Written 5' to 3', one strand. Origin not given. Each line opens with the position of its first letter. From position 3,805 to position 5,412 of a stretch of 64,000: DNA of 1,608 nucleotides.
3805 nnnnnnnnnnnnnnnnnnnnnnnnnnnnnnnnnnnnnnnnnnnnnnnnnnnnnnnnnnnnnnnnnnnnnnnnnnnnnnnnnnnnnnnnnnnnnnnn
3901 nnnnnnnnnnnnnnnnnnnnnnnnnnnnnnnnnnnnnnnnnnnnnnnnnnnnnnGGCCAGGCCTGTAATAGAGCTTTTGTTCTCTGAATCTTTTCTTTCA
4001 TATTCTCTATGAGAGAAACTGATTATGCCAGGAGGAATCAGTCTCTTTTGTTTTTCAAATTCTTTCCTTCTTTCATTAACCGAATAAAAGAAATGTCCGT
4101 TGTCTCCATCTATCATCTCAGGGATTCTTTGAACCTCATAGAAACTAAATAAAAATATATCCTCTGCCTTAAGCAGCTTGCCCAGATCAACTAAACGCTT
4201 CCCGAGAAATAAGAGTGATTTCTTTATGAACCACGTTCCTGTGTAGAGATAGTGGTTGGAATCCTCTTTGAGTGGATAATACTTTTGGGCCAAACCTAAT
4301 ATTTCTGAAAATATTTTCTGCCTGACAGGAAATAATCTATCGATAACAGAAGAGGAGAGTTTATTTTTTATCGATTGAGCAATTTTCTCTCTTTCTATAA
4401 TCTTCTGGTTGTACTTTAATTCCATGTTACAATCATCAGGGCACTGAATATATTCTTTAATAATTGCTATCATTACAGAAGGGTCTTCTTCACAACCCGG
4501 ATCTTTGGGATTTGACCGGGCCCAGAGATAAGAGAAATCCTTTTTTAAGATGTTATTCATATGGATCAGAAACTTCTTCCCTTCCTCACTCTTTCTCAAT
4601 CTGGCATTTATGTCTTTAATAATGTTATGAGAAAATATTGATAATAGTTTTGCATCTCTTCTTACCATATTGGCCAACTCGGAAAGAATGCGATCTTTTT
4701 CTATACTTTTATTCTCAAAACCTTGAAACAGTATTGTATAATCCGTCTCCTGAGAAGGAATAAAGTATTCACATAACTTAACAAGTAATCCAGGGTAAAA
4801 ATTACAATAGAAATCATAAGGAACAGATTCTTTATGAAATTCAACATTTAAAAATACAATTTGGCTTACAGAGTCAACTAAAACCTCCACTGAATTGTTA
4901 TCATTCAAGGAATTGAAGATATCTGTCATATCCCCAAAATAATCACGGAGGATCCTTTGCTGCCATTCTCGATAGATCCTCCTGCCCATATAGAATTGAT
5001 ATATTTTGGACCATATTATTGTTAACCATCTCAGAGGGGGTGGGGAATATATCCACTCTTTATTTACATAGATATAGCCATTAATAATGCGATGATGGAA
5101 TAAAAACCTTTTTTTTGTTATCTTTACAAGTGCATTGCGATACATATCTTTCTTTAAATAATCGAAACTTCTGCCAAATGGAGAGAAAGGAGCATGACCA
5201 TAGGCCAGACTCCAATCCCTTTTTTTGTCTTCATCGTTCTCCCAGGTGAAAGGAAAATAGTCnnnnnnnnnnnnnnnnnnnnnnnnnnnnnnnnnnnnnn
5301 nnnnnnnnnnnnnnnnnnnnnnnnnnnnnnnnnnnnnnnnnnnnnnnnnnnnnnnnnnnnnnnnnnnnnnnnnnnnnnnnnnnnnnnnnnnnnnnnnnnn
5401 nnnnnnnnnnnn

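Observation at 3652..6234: Rifampin-phosphotransferase / Cj1418-like swivel-His kinase in an EPS operon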

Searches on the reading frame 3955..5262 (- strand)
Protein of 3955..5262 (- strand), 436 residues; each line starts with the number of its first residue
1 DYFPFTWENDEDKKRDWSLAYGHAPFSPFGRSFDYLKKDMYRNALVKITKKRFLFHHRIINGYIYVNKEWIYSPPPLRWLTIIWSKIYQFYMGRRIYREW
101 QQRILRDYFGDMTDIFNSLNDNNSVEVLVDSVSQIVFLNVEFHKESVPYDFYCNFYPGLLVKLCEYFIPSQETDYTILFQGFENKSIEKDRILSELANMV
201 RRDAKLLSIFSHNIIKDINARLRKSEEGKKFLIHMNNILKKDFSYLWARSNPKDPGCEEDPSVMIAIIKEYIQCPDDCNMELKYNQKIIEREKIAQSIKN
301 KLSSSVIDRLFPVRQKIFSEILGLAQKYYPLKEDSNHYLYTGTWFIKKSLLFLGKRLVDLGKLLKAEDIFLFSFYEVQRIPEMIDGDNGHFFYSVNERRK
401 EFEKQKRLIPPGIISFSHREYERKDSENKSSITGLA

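Call 22: search_protein_representatives(protein=window:3988-5262:-)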
Query: 425 residues. Proteins with E-value up to 0.001 (for the whole library): 379; up to 1e-10: 54; up to 1e-30: 6. The best 150 are listed.
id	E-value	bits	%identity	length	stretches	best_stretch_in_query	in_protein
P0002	2.3e-165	567.3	59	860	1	1-424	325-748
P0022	1.4e-41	159.4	28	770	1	2-415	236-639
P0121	1.5e-39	152.7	29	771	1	2-412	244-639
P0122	3.4e-35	138.4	27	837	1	24-414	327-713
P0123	1.7e-34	136.0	26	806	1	2-417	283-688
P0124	2.3e-34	135.6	28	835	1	2-419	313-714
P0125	5.3e-26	108.1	28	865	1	3-417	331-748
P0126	1.5e-22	96.7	25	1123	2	173-414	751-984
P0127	2.1e-22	96.2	24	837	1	15-414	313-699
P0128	5.8e-20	88.2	22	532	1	11-378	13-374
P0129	2.5e-19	86.1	25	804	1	9-407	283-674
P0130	4.1e-18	82.1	23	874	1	94-415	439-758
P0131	4.9e-18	81.8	26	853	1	2-414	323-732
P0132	1.3e-17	80.4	25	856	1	3-412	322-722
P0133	2.6e-17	79.4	29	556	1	3-414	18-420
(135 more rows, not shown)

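Call 32: find_related_loci(query=A3, collection=genome_contigs, flank=10000)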
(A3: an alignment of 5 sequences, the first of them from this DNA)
Query A3 (426 aa) in genome_contigs; peptide patterns used: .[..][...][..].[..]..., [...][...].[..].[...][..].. (x = any residue, [..] = any of these).
53 stretches matched a pattern, but none encodes a relative of the query by tblastn (E <= 1e-3).
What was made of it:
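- Tried and rejected: Genome scan of GTDB species representatives with central-domain patterns: no relative found (call 32).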

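Call 33: find_related_loci(query=A3, collection=metagenome_contigs, flank=10000)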
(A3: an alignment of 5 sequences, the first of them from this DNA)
Query A3 (426 aa) in metagenome_contigs; peptide patterns used: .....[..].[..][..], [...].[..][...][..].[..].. (x = any residue, [..] = any of these).
121 stretches matched a pattern; 2 encode a relative of the query (tblastn E <= 1e-3); 2 distinct loci.
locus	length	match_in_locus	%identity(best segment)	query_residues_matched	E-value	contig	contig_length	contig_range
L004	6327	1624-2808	28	2-411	9e-50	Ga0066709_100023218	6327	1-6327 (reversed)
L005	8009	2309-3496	28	2-411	1e-47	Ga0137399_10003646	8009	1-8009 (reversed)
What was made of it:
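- Tried and rejected: The JGI metagenome scan gave only two extra loci (call 33).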

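Call 37: search_protein_families(library=pfam, proteins=[L004:241-3210:+, L004:2730-4721:+, L004:2552-4630:+, L004:4721-6022:+, L005:6-1466:+, L005:1541-3895:+, L005:3606-5402:+, L005:4769-6733:+, L005:6624-7688:-], max_evalue=0.0001)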
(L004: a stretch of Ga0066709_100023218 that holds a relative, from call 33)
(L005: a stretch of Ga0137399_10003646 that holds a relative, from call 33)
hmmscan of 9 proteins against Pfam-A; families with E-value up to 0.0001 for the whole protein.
L004:241-3210:+ (989 aa): 2 families
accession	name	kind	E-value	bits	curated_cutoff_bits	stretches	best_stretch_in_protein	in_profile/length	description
PF01326.24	PPDK_N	-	5.5e-57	193.9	27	2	193-401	3-226/328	Pyruvate phosphate dikinase, AMP/ATP-binding domain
PF00391.29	PEP-utilizers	-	8.2e-22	77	23.1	1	904-974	2-72/72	PEP-utilising enzyme, mobile domain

L004:2730-4721:+ (663 aa): 2 families
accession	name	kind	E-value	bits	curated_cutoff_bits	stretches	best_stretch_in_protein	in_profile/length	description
PF13440.11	Polysacc_synt_3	-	2.3e-15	57.1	23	1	189-490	1-293/293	Polysaccharide biosynthesis protein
PF01943.22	Polysacc_synt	-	3.4e-09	37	28.2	1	169-412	5-246/274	Polysaccharide biosynthesis protein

L004:2552-4630:+ (692 aa): 0 families

L004:4721-6022:+ (433 aa): 1 family
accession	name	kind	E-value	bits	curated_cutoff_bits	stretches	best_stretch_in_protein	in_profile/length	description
PF04932.20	Wzy_C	-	2.6e-23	82.9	31.7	1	202-337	7-149/149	O-Antigen ligase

L005:6-1466:+ (486 aa): 4 families
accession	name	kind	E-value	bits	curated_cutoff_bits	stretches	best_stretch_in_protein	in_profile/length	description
PF01522.26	Polysacc_deac_1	-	8.4e-25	87.6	23.1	2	346-424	45-123/124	Polysaccharide deacetylase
PF00534.26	Glycos_transf_1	-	4.8e-22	78.7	26.4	1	6-95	80-171/172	Glycosyl transferases group 1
PF13692.12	Glyco_trans_1_4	-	5.2e-22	79.1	27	1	3-82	63-142/142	Glycosyl transferases group 1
PF13524.12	Glyco_trans_1_2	-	6.3e-07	29.9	25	1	9-103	39-135/144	Glycosyl transferase-like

L005:1541-3895:+ (784 aa): 2 families
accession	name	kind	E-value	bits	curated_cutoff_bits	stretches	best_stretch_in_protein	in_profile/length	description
PF01326.24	PPDK_N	-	1.3e-53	182.9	27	2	2-197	17-227/328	Pyruvate phosphate dikinase, AMP/ATP-binding domain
PF00391.29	PEP-utilizers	-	9.2e-21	73.7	23.1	1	701-771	2-72/72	PEP-utilising enzyme, mobile domain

L005:3606-5402:+ (598 aa): 2 families
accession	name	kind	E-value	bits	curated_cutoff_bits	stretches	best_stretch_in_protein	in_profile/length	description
PF13440.11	Polysacc_synt_3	-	3.4e-14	53.2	23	1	127-428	1-293/293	Polysaccharide biosynthesis protein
PF01943.22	Polysacc_synt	-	1.1e-12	48.5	28.2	1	105-350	3-246/274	Polysaccharide biosynthesis protein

L005:4769-6733:+ (654 aa): 1 family
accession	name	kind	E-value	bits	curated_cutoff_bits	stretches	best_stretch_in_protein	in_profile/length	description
PF04932.20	Wzy_C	-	2.6e-23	82.9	31.7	1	415-550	6-149/149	O-Antigen ligase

L005:6624-7688:- (354 aa): 6 families
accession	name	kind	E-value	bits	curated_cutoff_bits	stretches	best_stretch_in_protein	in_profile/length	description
PF08241.18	Methyltransf_11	-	4.1e-20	72.7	21.2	1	143-230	1-95/95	Methyltransferase domain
PF13489.12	Methyltransf_23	-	2.1e-16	60.5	27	1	126-290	7-161/164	Methyltransferase domain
PF13649.12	Methyltransf_25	-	4e-12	47.1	27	1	142-226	1-97/97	Methyltransferase domain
PF13847.12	Methyltransf_31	-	7.7e-11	42.3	27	1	185-237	62-116/145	Methyltransferase domain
PF08242.18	Methyltransf_12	-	1.3e-09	39.1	30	1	143-228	1-98/98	Methyltransferase domain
PF08003.17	Methyltransf_9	-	2.1e-06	27.4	23.8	1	141-231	118-218/315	Protein of unknown function (DUF1698)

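Call 55: find_homologous_proteins(query=A2, max_evalue=1e-15)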
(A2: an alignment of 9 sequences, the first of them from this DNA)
Query A2 (9 sequences): 5425 candidates shared short words with the query, none scored E <= 1e-15.

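Call 56: find_encoding_contigs(protein=P0121, flank=10000, max_places=2)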
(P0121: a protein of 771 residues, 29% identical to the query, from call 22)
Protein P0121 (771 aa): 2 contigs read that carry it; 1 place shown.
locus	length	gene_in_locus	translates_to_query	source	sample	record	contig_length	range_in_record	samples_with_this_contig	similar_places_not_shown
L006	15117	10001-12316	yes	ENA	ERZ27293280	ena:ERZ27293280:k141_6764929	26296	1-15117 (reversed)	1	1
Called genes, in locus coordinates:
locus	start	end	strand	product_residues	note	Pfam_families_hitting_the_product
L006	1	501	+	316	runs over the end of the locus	PF00106:adh_short (weak), PF01073:3Beta_HSD, PF01370:Epimerase, PF02719:Polysacc_synt_2, PF04321:RmlD_sub_bind, PF07993:NAD_binding_4, PF13460:NAD_binding_10, PF16363:GDP_Man_Dehyd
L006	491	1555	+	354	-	PF13480:Acetyltransf_6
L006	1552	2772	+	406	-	PF13439:Glyco_transf_4, PF00534:Glycos_transf_1 (weak), PF13692:Glyco_trans_1_4, PF13524:Glyco_trans_1_2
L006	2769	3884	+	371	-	PF13480:Acetyltransf_6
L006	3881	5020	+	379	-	PF01041:DegT_DnrJ_EryC1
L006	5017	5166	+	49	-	-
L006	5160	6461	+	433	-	PF13480:Acetyltransf_6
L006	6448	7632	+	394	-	PF13480:Acetyltransf_6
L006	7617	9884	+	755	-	PF13579:Glyco_trans_4_4, PF13439:Glyco_transf_4, PF20706:GT4-conflict (weak), PF00534:Glycos_transf_1, PF13692:Glyco_trans_1_4, PF13524:Glyco_trans_1_2 (weak), PF01522:Polysacc_deac_1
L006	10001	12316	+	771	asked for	PF01326:PPDK_N, PF27448:Rph_4th, PF00391:PEP-utilizers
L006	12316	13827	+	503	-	PF01943:Polysacc_synt, PF13440:Polysacc_synt_3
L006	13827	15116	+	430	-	?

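Call 57: find_encoding_contigs(protein=P0125, flank=10000, max_places=2)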
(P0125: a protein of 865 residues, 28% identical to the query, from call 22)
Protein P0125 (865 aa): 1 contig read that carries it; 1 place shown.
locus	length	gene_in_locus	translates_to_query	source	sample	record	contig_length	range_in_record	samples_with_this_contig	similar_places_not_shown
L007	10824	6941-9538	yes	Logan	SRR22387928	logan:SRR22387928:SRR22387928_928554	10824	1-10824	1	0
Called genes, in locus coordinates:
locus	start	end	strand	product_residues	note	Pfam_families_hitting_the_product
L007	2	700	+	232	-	?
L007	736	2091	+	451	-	PF02310:B12-binding, PF04055:Radical_SAM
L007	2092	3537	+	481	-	PF02310:B12-binding, PF04055:Radical_SAM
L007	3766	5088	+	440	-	PF02310:B12-binding, PF04055:Radical_SAM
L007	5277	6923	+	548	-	-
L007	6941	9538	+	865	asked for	PF01326:PPDK_N, PF27448:Rph_4th, PF00391:PEP-utilizers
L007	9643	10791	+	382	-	PF09992:NAGPA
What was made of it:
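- One clade member (P0125) is not in an obvious glycan locus (call 57).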

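Call 59: find_encoding_contigs(protein=P0122, flank=10000, max_places=2)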
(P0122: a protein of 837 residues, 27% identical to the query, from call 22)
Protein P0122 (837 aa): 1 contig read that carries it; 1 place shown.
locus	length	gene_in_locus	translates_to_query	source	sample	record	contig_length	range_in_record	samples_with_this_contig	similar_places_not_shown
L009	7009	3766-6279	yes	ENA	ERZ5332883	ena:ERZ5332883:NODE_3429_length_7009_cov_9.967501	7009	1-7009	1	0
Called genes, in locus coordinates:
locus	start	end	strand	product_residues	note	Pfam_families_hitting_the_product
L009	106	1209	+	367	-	PF13439:Glyco_transf_4, PF13579:Glyco_trans_4_4 (faint), PF20706:GT4-conflict (weak), PF00534:Glycos_transf_1, PF13692:Glyco_trans_1_4, PF13524:Glyco_trans_1_2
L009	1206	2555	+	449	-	PF27533:CapK_C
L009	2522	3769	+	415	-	PF13439:Glyco_transf_4, PF13579:Glyco_trans_4_4, PF00534:Glycos_transf_1, PF13692:Glyco_trans_1_4, PF13524:Glyco_trans_1_2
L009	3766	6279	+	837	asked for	PF01326:PPDK_N, PF00391:PEP-utilizers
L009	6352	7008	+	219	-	?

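Call 60: find_encoding_contigs(protein=P0123, flank=10000, max_places=2)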
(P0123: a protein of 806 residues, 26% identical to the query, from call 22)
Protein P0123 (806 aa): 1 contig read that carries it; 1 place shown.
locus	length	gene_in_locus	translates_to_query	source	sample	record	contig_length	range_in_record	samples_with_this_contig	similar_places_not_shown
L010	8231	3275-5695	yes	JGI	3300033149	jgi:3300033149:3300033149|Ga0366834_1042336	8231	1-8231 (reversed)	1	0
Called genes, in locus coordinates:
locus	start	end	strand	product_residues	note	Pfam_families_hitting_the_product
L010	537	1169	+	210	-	PF13641:Glyco_tranf_2_3, PF00535:Glycos_transf_2, PF10111:Glyco_tranf_2_2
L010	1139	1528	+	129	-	-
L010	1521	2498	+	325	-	PF00535:Glycos_transf_2, PF10111:Glyco_tranf_2_2 (weak), PF13506:Glyco_transf_21 (weak), PF13641:Glyco_tranf_2_3, PF13632:Glyco_trans_2_3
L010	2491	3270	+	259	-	PF01209:Ubie_methyltran, PF13489:Methyltransf_23, PF02353:CMAS, PF03141:Methyltransf_29, PF08241:Methyltransf_11, PF08242:Methyltransf_12, PF13649:Methyltransf_25, PF13847:Methyltransf_31, +2 more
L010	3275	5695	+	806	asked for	PF01326:PPDK_N, PF00391:PEP-utilizers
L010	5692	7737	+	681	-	PF16656:Pur_ac_phosph_N, PF00149:Metallophos (weak)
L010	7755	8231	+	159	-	?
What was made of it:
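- In one relative the kinase overlaps the start of a purple-acid-phosphatase-like gene, and another lies next to a NAGPA phosphodiester glycosidase, both pointing to phosphoester chemistry (calls 57, 60).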

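Call 61: find_encoding_contigs(protein=P0124, flank=10000, max_places=2)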
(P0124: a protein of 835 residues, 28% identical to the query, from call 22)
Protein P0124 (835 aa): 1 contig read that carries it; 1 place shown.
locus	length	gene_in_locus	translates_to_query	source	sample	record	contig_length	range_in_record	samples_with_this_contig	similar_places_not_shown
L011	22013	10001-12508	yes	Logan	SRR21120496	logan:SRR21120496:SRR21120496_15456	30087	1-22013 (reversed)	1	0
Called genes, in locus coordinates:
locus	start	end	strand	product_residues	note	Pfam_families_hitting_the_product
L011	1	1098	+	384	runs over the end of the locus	PF13439:Glyco_transf_4, PF13579:Glyco_trans_4_4, PF13477:Glyco_trans_4_2, PF20706:GT4-conflict, PF00534:Glycos_transf_1, PF13692:Glyco_trans_1_4, PF13524:Glyco_trans_1_2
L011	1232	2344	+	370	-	PF02350:Epimerase_2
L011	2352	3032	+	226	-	-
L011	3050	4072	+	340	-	PF02388:FemAB (faint), PF13480:Acetyltransf_6 (weak)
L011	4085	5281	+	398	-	PF13243:SQHop_cyclase_C (faint)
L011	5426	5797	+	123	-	PF05635:23S_rRNA_IVP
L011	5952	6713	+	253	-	PF00583:Acetyltransf_1 (faint)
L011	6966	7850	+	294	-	PF00685:Sulfotransfer_1, PF13469:Sulfotransfer_3 (faint)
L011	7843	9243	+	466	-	PF13439:Glyco_transf_4, PF13579:Glyco_trans_4_4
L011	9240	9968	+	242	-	PF08003:Methyltransf_9 (weak)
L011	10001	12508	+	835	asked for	PF01326:PPDK_N, PF00391:PEP-utilizers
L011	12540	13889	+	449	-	PF04932:Wzy_C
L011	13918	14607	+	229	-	PF13489:Methyltransf_23 (weak), PF13847:Methyltransf_31, PF08241:Methyltransf_11, PF08242:Methyltransf_12, PF13649:Methyltransf_25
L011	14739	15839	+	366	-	PF13439:Glyco_transf_4, PF13579:Glyco_trans_4_4 (weak), PF20706:GT4-conflict, PF00534:Glycos_transf_1, PF13692:Glyco_trans_1_4, PF13524:Glyco_trans_1_2 (weak)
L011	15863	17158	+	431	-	PF00534:Glycos_transf_1, PF13692:Glyco_trans_1_4, PF13524:Glyco_trans_1_2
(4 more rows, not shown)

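Call 76: find_homologous_proteins(query=window:3955-5262:-, max_evalue=1e-8)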
Query window:3955-5262:-: 4132 candidates shared short words with the query, none scored E <= 1e-8.
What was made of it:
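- Tried and rejected: I treat this as a tool limitation, not as evidence (calls 55, 76).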

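Call 77: predict_structure(alignment_id=A4)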
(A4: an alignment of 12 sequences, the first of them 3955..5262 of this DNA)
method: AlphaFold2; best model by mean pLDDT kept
length: 436 residues; sequences in the alignment: 12
mean_pLDDT: 72.2   pTM: 0.68
mean pLDDT of the five models: 72.2, 69.3, 69.2, 69.0, 65.3
residues with pLDDT >= 90: 57; 70-90: 237; 50-70: 51; < 50: 91
segments of 3 or more residues with pLDDT < 50: 1-37, 47-71, 410-436
pLDDT, mean of each block of 10 residues (from residue 1): 35 42 39 48 49 37 37 55 68 83 89 90 91 88 79 80 73 72 84 88 90 85 91 84 68 66 84 70 86 89 81 86 87 81 85 91 87 83 79 84 64 40 42 33
secondary structure, 60 per line:
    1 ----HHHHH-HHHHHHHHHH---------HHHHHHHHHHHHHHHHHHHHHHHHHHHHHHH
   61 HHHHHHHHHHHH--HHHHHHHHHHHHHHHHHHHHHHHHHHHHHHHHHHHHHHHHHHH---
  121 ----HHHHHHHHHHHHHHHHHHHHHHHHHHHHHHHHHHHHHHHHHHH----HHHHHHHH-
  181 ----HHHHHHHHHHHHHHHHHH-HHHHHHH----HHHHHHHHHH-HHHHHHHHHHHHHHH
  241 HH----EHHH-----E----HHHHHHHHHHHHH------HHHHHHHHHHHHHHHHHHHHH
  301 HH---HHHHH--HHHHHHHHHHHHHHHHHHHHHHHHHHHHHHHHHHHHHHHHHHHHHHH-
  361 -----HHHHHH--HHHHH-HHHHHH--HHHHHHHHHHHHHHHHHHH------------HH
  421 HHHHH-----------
elements in order: H5-9 H11-20 H30-72 H75-117 H125-167 H172-179 H185-202 H204-210 H215-224 H226-242 H261-273 H280-302 H306-310 H313-359 H366-371 H374-378 H380-385 H388-406 H419-425

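Call 80: fold_search(model_id=the predicted structure, library=pdb)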
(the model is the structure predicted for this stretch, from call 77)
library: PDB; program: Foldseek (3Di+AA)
matches with E <= 10: 263; with E <= 0.001: 6
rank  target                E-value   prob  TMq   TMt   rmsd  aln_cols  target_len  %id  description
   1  5fbu                  6.2e-06  1.00  0.60  0.37   3.4       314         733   17  Crystal structure of rifampin phosphotransferase RPH-Lm from Listeria monocytogenes in complex with rifampin-phosphate (released 2015-12-30)
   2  5hv1                  1.0e-05  1.00  0.59  0.32   3.8       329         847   18  Rifampin phosphotransferase in complex with AMPPNP and rifampin from Listeria monocytogenes (released 2016-03-30)
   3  5hv2                  1.6e-05  1.00  0.56  0.31   4.0       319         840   19  Rifampin phosphotransferase G527Y mutant from Listeria monocytogenes (released 2016-03-30)
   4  5hv3                  2.4e-05  1.00  0.56  0.31   4.4       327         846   17  Rifampin phosphotransferase G527Y mutant in complex with AMPPNP from Listeria monocytogenes (released 2016-03-30)
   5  5fbt                  7.0e-05  1.00  0.56  0.33   4.5       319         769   18  Crystal structure of rifampin phosphotransferase RPH-Lm from Listeria monocytogenes in complex with rifampin (released 2015-12-30)
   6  5fbs                  5.5e-04  1.00  0.53  0.31   4.3       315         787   16  Crystal structure of rifampin phosphotransferase RPH-Lm from Listeria monocytogenes in complex with ADP and magnesium (released 2016-01-13)
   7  9e5c_5k               4.4e-01  0.09  0.12  0.02  59.3       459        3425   10  Cryo-EM structure of 96 nm repeat of microtubule doublet from T. brucei flagellum (released 2025-03-12)
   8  9csi                  4.8e-01  0.28  0.19  0.15  16.1       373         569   14  A. baumannii MsbA Bound to Cerastecin Compound 5 (released 2024-09-04)
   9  7pru_A                6.2e-01  0.20  0.16  0.13  15.2       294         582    9  Structure of CtAtm1 in the inward-facing partially occluded with cargo bound (released 2022-08-10)
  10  6grj_A                6.2e-01  0.18  0.14  0.17  33.0       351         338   11  Structure of the AhlB pore of the tripartite alpha-pore forming toxin, AHL, from Aeromonas hydrophila. (released 2019-07-03)
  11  6par_A                7.3e-01  0.21  0.19  0.16  20.4       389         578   11  Structure of a bacterial Atm1-family ABC exporter with MgAMPPNP bound (released 2020-06-24)
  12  4tql_A                7.7e-01  0.15  0.14  0.22  28.9       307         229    9  Computationally designed three helix bundle (released 2014-10-15)
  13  7a0g_AAA              8.0e-01  0.21  0.16  0.20  33.6       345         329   12  Structure of the SmhB pore of the tripartite alpha-pore forming toxin, Smh, from Serratia marcescens. (released 2021-03-31)
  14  7a0g_HHH              8.3e-01  0.20  0.17  0.21  34.0       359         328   11  Structure of the SmhB pore of the tripartite alpha-pore forming toxin, Smh, from Serratia marcescens. (released 2021-03-31)
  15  6h2f_E                8.3e-01  0.14  0.12  0.15  33.4       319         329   12  Structure of the pre-pore AhlB of the tripartite alpha-pore forming toxin, AHL, from Aeromonas hydrophila. (released 2019-07-10)
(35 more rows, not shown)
